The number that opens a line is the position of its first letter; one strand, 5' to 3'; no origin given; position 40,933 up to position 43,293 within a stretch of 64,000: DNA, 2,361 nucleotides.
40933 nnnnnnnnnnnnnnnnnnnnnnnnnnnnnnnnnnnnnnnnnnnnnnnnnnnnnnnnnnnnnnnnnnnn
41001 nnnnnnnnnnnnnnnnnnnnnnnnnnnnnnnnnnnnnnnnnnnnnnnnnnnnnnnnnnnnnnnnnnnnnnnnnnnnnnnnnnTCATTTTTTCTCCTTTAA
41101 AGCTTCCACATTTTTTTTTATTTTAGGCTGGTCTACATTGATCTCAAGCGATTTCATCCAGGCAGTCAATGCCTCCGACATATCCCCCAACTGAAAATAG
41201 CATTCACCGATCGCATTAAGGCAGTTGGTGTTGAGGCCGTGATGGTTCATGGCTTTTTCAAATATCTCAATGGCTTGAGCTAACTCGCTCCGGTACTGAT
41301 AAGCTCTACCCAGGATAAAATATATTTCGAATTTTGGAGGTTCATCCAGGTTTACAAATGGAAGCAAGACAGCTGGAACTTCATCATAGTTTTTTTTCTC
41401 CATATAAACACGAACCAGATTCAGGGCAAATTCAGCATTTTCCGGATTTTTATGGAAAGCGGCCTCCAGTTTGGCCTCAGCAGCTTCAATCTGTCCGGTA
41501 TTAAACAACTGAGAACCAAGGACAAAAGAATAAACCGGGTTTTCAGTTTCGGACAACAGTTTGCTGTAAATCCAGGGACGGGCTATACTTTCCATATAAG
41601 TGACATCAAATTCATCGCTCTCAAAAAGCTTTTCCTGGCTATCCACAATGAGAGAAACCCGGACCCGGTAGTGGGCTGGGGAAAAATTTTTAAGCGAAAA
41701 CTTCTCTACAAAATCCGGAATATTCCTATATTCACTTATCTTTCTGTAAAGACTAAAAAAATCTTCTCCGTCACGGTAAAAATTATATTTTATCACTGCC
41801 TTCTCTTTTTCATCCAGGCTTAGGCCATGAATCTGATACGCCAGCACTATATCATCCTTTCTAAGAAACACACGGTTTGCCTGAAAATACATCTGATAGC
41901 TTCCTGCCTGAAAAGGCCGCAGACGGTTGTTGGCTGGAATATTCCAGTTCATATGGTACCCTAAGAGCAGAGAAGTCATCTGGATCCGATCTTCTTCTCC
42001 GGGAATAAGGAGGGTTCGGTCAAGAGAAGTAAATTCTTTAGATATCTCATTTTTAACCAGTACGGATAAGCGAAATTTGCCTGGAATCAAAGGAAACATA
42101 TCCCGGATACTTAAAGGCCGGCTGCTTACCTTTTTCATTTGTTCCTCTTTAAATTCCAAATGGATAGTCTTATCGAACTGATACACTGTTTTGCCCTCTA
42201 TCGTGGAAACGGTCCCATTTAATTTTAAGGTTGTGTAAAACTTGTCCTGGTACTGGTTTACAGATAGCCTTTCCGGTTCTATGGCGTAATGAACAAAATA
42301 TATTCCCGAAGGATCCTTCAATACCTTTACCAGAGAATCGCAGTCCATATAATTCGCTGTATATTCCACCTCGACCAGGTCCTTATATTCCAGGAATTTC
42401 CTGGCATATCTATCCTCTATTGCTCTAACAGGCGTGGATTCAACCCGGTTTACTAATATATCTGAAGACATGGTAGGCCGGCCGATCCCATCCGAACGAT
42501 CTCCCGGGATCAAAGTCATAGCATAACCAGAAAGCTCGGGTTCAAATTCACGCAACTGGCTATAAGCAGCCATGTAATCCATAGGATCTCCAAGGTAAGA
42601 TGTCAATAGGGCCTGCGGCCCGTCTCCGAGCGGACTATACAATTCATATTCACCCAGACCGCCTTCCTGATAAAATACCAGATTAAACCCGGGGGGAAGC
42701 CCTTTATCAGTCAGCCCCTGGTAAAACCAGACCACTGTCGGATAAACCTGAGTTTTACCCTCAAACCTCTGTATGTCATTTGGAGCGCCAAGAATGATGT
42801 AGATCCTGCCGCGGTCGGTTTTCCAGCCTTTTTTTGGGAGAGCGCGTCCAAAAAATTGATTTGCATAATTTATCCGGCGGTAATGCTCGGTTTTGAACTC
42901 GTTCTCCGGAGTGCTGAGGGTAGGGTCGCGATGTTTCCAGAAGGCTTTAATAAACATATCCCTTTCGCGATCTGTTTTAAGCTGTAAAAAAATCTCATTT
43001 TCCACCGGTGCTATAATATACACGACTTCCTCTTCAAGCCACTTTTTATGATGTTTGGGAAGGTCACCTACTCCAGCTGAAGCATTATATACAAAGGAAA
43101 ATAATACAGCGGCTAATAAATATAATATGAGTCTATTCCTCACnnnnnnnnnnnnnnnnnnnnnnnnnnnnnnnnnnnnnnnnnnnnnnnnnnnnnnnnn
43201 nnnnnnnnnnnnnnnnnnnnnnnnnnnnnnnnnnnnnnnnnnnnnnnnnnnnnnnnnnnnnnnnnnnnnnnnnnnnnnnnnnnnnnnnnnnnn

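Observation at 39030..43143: Overlapping pair of GWxTD-domain genes plus TPR lipoprotein, convergent with tandem Oar-like outer-membrane genes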

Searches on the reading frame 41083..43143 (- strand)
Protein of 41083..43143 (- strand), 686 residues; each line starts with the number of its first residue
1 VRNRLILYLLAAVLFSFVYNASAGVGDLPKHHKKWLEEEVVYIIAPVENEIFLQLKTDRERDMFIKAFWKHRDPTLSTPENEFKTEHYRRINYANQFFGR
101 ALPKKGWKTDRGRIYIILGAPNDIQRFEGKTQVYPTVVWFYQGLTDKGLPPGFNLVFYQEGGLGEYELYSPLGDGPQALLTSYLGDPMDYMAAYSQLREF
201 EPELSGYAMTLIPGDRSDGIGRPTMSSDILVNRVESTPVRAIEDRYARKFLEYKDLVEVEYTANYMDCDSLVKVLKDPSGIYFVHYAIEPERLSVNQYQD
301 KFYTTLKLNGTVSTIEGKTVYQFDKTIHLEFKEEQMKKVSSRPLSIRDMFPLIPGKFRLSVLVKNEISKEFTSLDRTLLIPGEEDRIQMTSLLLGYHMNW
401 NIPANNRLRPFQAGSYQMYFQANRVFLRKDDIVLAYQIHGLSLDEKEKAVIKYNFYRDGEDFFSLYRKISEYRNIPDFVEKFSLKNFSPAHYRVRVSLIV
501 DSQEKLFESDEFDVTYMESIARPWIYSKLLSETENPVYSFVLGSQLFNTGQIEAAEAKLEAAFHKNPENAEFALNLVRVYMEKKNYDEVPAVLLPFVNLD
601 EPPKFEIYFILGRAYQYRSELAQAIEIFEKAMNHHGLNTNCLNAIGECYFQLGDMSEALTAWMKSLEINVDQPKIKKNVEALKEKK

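Call 3: search_protein_families(library=pfam, proteins=[window:41083-43143:-], max_evalue=0.01)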
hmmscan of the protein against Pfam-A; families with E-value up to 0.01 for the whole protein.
window:41083-43143:- (686 aa): 16 families
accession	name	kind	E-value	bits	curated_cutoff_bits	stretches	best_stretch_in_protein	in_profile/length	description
PF20094.4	GWxTD_dom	-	1e-14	55.1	26.9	1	34-142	31-127/172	GWxTD domain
PF14559.12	TPR_19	-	5.5e-14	52.7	25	2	550-588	5-43/68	Tetratricopeptide repeat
PF13432.12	TPR_16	-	4.6e-12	46.6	32.7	2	542-588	3-49/65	Tetratricopeptide repeat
PF07719.23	TPR_2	-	2.3e-11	43.3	27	1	641-669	3-31/34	Tetratricopeptide repeat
PF12895.13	ANAPC3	-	1.8e-10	41.4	27.2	1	608-661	26-78/82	Anaphase-promoting complex, cyclosome, subunit 3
PF00515.34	TPR_1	-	3.5e-09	36.5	27.8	1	641-669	3-31/34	Tetratricopeptide repeat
PF13428.12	TPR_14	-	1.7e-07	31.7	23.5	0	542-578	7-43/44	Tetratricopeptide repeat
PF13181.12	TPR_8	-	2.3e-07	30.9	25.7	0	642-669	4-31/34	Tetratricopeptide repeat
PF13431.12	TPR_17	-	6.9e-06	26.4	24.4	0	561-588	4-31/34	Tetratricopeptide repeat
PF13424.12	TPR_12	-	7e-06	26.6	30.1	1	607-668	12-74/77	Tetratricopeptide repeat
PF13414.12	TPR_11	-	9.2e-06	25.7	26.8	0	647-675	2-30/42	TPR repeat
PF13174.12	TPR_6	-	0.00031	21.7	26.3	0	608-633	3-28/33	Tetratricopeptide repeat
PF23914.1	TPR_CcmH_CycH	-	0.0011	19.3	42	0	619-667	101-149/158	Cytochrome c-type biogenesis protein H TPR domain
PF13176.12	TPR_7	-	0.0062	17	27.9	0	610-632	4-26/36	Tetratricopeptide repeat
PF09797.15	NatB_MDM20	-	0.0076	15.7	27.6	0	617-667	202-251/379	N-acetyltransferase B complex (NatB) non catalytic subunit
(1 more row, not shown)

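Call 4: search_protein_families(library=ncbifam, proteins=[window:41083-43143:-], max_evalue=0.01)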
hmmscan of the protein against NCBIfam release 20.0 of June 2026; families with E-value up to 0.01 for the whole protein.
window:41083-43143:- (686 aa): 9 families
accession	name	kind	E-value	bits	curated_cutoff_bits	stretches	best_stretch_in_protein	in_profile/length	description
TIGR04514.1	GWxTD_dom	domain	4.1e-34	117.2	28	1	35-142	1-105/105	GWxTD domain-containing protein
TIGR02917.1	PEP_TPR_lipo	equivalog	6.7e-12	44.1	312.2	1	548-675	545-671/899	XrtA/PEP-CTERM system TPR-repeat protein PrsT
NF040959.1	MamA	equivalog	1.9e-11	43.8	200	1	538-669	73-203/204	magnetosome protein MamA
NF047507.1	TPR_BatC_Lepto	exception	3.5e-08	33.2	175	1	619-685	72-142/214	TPR repeat-containing protein BatC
TIGR02521.1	type_IV_pilW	equivalog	1.9e-07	30.9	154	1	607-675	33-101/234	type IV pilus biogenesis/stability protein PilW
TIGR02552.1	LcrH_SycD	equivalog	5.4e-07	29.4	104.8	1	602-684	49-134/136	SycD/LcrH family type III secretion system chaperone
NF033920.0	C39_PA2778_fam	equivalog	2e-05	24.1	150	0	534-587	188-241/255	PA2778 family cysteine peptidase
NF047371.1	FlcA_CTERM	equivalog_domain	0.00069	18.2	300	0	604-667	472-535/646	periplasmic flagellar collar protein FlcA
NF052400.1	M48_BAM_BepA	equivalog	0.0067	15.3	570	0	533-645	338-449/483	beta-barrel assembly-enhancing protease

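Call 7: search_solved_structures(query=window:41083-43143:-, max_evalue=1)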
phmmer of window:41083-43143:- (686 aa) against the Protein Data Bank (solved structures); distinct sequences matched with E-value up to 1: 65 (the best 60 are shown).
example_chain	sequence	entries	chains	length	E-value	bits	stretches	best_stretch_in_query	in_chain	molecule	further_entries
9qhb_A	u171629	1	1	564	4.3e-36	128.1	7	541-669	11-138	Engineered tetratricopeptide repeat protein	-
8bu0_A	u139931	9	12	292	8.1e-22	80.9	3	562-685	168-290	Consensus tetratricopeptide repeat protein | Crystal structure of an 8-repeat consensus TPR superhelix with Zinc. | Monomer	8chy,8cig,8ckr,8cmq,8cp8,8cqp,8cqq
9qhc_A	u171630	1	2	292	4.9e-20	75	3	541-685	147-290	Engineered tetratricopeptide repeat protein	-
9gzg_A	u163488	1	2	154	7.7e-12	47.9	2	602-685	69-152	Engineered CTPR protein with glutamic acids for conductivity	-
7obi_A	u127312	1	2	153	6.8e-11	44.8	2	604-679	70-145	CTPR-rv4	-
8ch0_A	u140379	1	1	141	1.6e-10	43.5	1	541-669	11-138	Consensus tetratricopeptide repeat protein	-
2fo7_A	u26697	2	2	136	1.9e-10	43.4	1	541-669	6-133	SYNTHETIC CONSENSUS TPR PROTEIN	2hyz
1na0_A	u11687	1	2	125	3.9e-10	42.3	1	569-685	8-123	designed protein CTPR3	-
2wqh_A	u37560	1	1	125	4.8e-09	38.7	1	569-685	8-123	CTPR3Y3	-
8ump_A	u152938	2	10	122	7.5e-09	38.1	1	579-686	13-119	T33-ml35-redesigned-TPR-domain-fold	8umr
3kd7_A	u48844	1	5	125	1e-07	34.3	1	569-685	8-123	CTPR390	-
5hrz_A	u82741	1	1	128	1.1e-07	34.2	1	589-685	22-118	TPR domain protein 1na0C3_3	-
6v8e_A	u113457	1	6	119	1.2e-07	34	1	601-685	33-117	Designed protein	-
6vfh_A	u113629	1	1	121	2.4e-07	33.1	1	538-641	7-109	T33_dn10A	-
1na3_A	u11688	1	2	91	2.4e-07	33.1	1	604-685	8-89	designed protein CTPR2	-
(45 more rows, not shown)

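Call 9: find_homologous_proteins(query=window:41083-43143:-, max_evalue=0.00001)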
Query window:41083-43143:- (686 aa): 4766 proteins with E <= 0.00001 among 8000 candidates; the best 120 are listed.
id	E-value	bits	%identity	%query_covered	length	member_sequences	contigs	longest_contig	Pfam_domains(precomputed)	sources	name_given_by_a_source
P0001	0.0e+0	1572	100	100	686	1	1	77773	PF14559.13,PF13431.13,PF13414.13,PF20094.5,PF00515.35,PF12895.14,PF13424.13,PF13432.13,PF13428.13,PF13181.13,PF07719.24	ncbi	-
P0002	0.0e+0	1459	92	100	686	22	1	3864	PF13431.13,PF13414.13,PF20094.5,PF13428.13,PF13374.13,PF14559.13,PF00515.35,PF12895.14,PF13424.13,PF13432.13,PF13181.13,PF07719.24,PF13174.13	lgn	-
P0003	0.0e+0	1455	92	99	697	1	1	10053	PF13431.13,PF13414.13,PF20094.5,PF13428.13,PF14559.13,PF00515.35,PF12895.14,PF13424.13,PF13432.13,PF13181.13,PF07719.24,PF13174.13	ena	-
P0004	0.0e+0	1451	92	100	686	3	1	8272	PF13431.13,PF20094.5,PF13428.13,PF13374.13,PF14559.13,PF00515.35,PF12895.14,PF13424.13,PF13432.13,PF13181.13,PF07719.24,PF13174.13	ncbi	-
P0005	0.0e+0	1429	92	98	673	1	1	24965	PF13431.13,PF13414.13,PF20094.5,PF13176.13,PF13428.13,PF14559.13,PF00515.35,PF12895.14,PF13424.13,PF13432.13,PF13181.13,PF07719.24,PF13174.13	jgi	-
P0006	0.0e+0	1427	91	98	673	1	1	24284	PF13431.13,PF20094.5,PF13176.13,PF13428.13,PF14559.13,PF00515.35,PF12895.14,PF13424.13,PF13432.13,PF13181.13,PF07719.24,PF13174.13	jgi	-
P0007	0.0e+0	1406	89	100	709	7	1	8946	PF13431.13,PF13414.13,PF20094.5,PF13176.13,PF13428.13,PF14559.13,PF00515.35,PF12895.14,PF13424.13,PF13432.13,PF13181.13,PF07719.24,PF13174.13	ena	-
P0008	0.0e+0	1395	90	100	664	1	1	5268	PF20094.5,PF00515.35,PF12895.14,PF13424.13,PF13181.13,PF07719.24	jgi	-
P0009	0.0e+0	1054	65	100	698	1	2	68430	PF14559.13,PF13431.13,PF23914.2,PF20094.5,PF00515.35,PF13424.13,PF13432.13,PF13428.13,PF13181.13,PF07719.24,PF13174.13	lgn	-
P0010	0.0e+0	1051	66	99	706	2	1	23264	PF13431.13,PF20094.5,PF13428.13,PF14559.13,PF00515.35,PF12895.14,PF13424.13,PF21033.5,PF13432.13,PF13181.13,PF07719.24,PF13174.13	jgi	-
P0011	0.0e+0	1037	65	100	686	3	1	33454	PF13431.13,PF13414.13,PF20094.5,PF13428.13,PF14559.13,PF00515.35,PF12895.14,PF13424.13,PF13432.13,PF13181.13,PF07719.24,PF13174.13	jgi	-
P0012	0.0e+0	1032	66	96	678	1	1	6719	PF23914.2,PF13414.13,PF20094.5,PF13428.13,PF14559.13,PF00515.35,PF12895.14,PF13424.13,PF21033.5,PF13432.13,PF13181.13,PF07719.24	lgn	-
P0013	0.0e+0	1032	66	97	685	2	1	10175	PF13431.13,PF13414.13,PF20094.5,PF13176.13,PF13428.13,PF13374.13,PF14559.13,PF00515.35,PF12895.14,PF13424.13,PF13432.13,PF13181.13,PF07719.24,PF13174.13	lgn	-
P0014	0.0e+0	1028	65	97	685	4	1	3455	PF13431.13,PF13414.13,PF20094.5,PF13428.13,PF14559.13,PF00515.35,PF12895.14,PF13424.13,PF13432.13,PF13181.13,PF07719.24,PF13174.13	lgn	-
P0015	0.0e+0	1025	65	97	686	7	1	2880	PF13431.13,PF13414.13,PF20094.5,PF13428.13,PF13374.13,PF14559.13,PF00515.35,PF12895.14,PF13424.13,PF21033.5,PF13432.13,PF13181.13,PF07719.24,PF13174.13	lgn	-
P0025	2.3e-297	1006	63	100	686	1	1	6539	PF13431.13,PF23914.2,PF13414.13,PF20094.5,PF13176.13,PF13428.13,PF14559.13,PF00515.35,PF12895.14,PF13424.13,PF13432.13,PF13181.13,PF07719.24,PF13174.13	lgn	-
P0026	3.7e-297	1006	63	99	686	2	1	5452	PF13431.13,PF23914.2,PF13414.13,PF20094.5,PF13428.13,PF14559.13,PF13371.13,PF00515.35,PF12895.14,PF13424.13,PF21033.5,PF13432.13,PF13181.13,PF07719.24,PF13174.13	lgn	-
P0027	4.1e-297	1006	62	100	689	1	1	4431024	PF14559.13,PF13414.13,PF20094.5,PF00515.35,PF12895.14,PF13424.13,PF13432.13,PF13428.13,PF13181.13,PF07719.24,PF13174.13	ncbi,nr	ncbi:MAG: GWxTD domain-containing protein [Candidatus Aminicenantes bacterium]|nr:MAG: GWxTD domain-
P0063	1.4e-291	987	62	97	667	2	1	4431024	PF13431.13,PF23914.2,PF13414.13,PF20094.5,PF13176.13,PF13428.13,PF13374.13,PF14559.13,PF00515.35,PF12895.14,PF13424.13,PF13432.13,PF13181.13,PF07719.24,PF13174.13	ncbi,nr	ncbi:MAG: GWxTD domain-containing protein [Candidatus Aminicenantes bacterium]|nr:MAG: GWxTD domain-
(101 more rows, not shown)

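Call 12: find_encoding_contigs(protein=P0027, flank=10000, max_places=2)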
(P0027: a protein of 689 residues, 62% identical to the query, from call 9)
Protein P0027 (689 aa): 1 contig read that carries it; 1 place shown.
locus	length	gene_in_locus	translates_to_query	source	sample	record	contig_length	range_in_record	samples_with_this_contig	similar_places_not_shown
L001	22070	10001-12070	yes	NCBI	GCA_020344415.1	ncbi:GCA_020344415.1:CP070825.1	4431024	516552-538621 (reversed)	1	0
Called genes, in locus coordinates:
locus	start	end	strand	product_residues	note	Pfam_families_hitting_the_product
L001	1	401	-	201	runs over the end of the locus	PF09719:C_GCAxxG_C_C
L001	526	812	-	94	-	PF13335:Mg_chelatase_C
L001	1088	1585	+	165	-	-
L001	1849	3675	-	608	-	PF00580:UvrD-helicase, PF01443:Viral_helicase1 (faint), PF13245:AAA_19, PF13361:UvrD_C, PF13538:UvrD_C_2 (weak)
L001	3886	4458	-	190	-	-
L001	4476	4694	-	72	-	-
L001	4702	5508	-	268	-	-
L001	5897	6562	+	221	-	PF12796:Ank_2, PF13606:Ank_3 (faint), PF13637:Ank_4, PF13857:Ank_5, PF00023:Ank (weak), PF13637:Ank_4 (weak), PF12796:Ank_2 (weak), PF11954:DUF3471 (weak)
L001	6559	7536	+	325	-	PF07676:PD40 (weak)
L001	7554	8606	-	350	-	PF00753:Lactamase_B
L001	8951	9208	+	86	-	-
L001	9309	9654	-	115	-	PF12973:Cupin_7 (weak), PF07883:Cupin_2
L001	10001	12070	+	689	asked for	PF20094:GWxTD_dom, PF13181:TPR_8 (faint), PF12895:ANAPC3 (faint), PF13424:TPR_12 (faint), PF13428:TPR_14 (faint), PF14559:TPR_19 (weak), PF00515:TPR_1 (weak), PF07719:TPR_2 (weak), +3 more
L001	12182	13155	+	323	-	PF01073:3Beta_HSD, PF01370:Epimerase, PF02719:Polysacc_synt_2, PF04321:RmlD_sub_bind, PF07993:NAD_binding_4 (faint), PF13460:NAD_binding_10, PF16363:GDP_Man_Dehyd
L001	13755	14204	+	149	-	-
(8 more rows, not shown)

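Call 13: find_encoding_contigs(protein=P0063, flank=10000, max_places=2)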
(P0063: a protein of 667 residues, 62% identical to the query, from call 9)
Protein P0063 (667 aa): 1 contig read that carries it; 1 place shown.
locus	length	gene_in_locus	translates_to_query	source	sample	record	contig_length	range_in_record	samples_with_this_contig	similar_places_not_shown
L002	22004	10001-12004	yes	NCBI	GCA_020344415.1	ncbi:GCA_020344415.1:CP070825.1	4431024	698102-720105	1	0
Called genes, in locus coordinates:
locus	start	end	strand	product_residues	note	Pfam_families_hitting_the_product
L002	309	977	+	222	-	PF00440:TetR_N, PF17938:TetR_C_29 (faint)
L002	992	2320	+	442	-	PF02321:OEP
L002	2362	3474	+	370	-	PF25917:BSH_RND, PF25973:BSH_CzcB, PF25984:BSH_YknX (faint), PF25876:HH_MFP_RND (weak), PF25954:Beta-barrel_RND_2, PF25967:RND-MFP_C, PF25975:CzcB_C (weak), PF25989:YknX_C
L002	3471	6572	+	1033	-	PF00873:ACR_tran, PF02355:SecD_SecF_C (faint), PF03176:MMPL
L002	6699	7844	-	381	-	PF18854:baeRF_family10, PF03465:eRF1_3 (weak)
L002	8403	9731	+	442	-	PF02310:B12-binding, PF04055:Radical_SAM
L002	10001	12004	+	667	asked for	PF20094:GWxTD_dom, PF13431:TPR_17 (faint), PF13174:TPR_6 (faint), PF12895:ANAPC3 (faint), PF13424:TPR_12 (faint), PF14559:TPR_19 (weak), PF00515:TPR_1 (weak), PF07719:TPR_2 (weak), +7 more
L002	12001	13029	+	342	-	PF20094:GWxTD_dom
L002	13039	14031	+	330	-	PF13620:CarboxypepD_reg, PF13715:CarbopepD_reg_2 (weak), PF13432:TPR_16, PF14559:TPR_19 (weak), PF13424:TPR_12, PF13371:TPR_9 (weak), PF21033:RMD1-3 (weak), PF13181:TPR_8, +15 more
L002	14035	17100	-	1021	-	PF13620:CarboxypepD_reg, PF25183:OMP_b-brl_4 (weak), PF00593:TonB_dep_Rec_b-barrel (weak), PF25183:OMP_b-brl_4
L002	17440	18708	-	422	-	PF00266:Aminotran_5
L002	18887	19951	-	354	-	PF20094:GWxTD_dom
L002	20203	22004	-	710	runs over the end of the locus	PF00884:Sulfatase, PF16347:SGSH_C, PF13429:TPR_15 (weak), PF20308:TPR-S (weak), PF13414:TPR_11, PF00515:TPR_1, PF13414:TPR_11, PF13432:TPR_16, +18 more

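Call 39: predict_structure(alignment_id=A4)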
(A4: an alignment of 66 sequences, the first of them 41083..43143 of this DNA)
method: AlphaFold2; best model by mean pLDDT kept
length: 686 residues; sequences in the alignment: 66
mean_pLDDT: 73.8   pTM: 0.61
mean pLDDT of the five models: 73.8, 72.1, 72.0, 70.7, 68.8
residues with pLDDT >= 90: 321; 70-90: 147; 50-70: 44; < 50: 174
segments of 3 or more residues with pLDDT < 50: 20-25, 93-194, 200-263
pLDDT, mean of each block of 10 residues (from residue 1): 75 68 56 76 65 77 81 63 66 45 34 26 25 24 29 27 29 32 35 47 39 28 25 32 34 29 67 92 95 83 91 93 93 84 92 95 85 90 79 95 89 92 94 94 89 94 93 90 94 96 92 93 92 94 96 97 95 96 96 92 93 96 96 92 96 93 92 91 78
secondary structure, 60 per line:
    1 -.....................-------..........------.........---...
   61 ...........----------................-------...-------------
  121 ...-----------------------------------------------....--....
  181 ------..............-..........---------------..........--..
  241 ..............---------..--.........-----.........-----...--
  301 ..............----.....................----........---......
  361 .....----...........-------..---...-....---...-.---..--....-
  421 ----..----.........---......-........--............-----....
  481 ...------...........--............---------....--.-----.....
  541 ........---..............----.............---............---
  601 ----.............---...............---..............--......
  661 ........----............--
elements in order (helices of 4 or more, strands of 3 or more residues): H2-22 H30-39 H46-54 H58-71 H82-97 H171-174 H177-180 H187-200 H202-211 H227-236 H239-254 E268-276 E282-290 E296-298 E301-314 E319-332 H333-339 E344-351 E355-365 E370-380 E393-395 E397-400 E416-419 E431-439 H443-448 E450-457 E460-468 E477-483 E490-500 E503-514 E524-527 H536-548 H552-565 H570-582 H586-597 H605-617 H621-635 H639-652 H655-668 H673-684

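Call 66: search_protein_families(library=padloc, proteins=[window:41083-43143:-], max_evalue=0.01)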
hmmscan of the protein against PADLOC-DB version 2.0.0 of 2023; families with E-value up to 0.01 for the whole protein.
window:41083-43143:- (686 aa): 0 families

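Call 72: find_encoding_contigs(protein=P0005, flank=10000, max_places=2)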
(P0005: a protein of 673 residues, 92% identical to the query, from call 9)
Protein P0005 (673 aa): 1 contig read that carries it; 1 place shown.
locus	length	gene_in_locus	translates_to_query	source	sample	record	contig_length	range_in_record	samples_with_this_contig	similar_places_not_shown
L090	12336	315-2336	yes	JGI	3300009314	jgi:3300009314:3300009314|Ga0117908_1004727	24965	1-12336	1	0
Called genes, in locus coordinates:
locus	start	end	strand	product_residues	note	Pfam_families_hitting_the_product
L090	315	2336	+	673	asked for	PF20094:GWxTD_dom, PF07719:TPR_2 (faint), PF12895:ANAPC3 (faint), PF13174:TPR_6 (faint), PF13181:TPR_8 (faint), PF13424:TPR_12 (faint), PF13428:TPR_14 (faint), PF14559:TPR_19 (weak), +5 more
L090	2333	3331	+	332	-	PF20094:GWxTD_dom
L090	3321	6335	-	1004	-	PF13620:CarboxypepD_reg, PF25183:OMP_b-brl_4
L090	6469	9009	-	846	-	PF00326:Peptidase_S9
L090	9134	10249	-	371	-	PF00375:SDF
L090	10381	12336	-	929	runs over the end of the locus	PF00246:Peptidase_M14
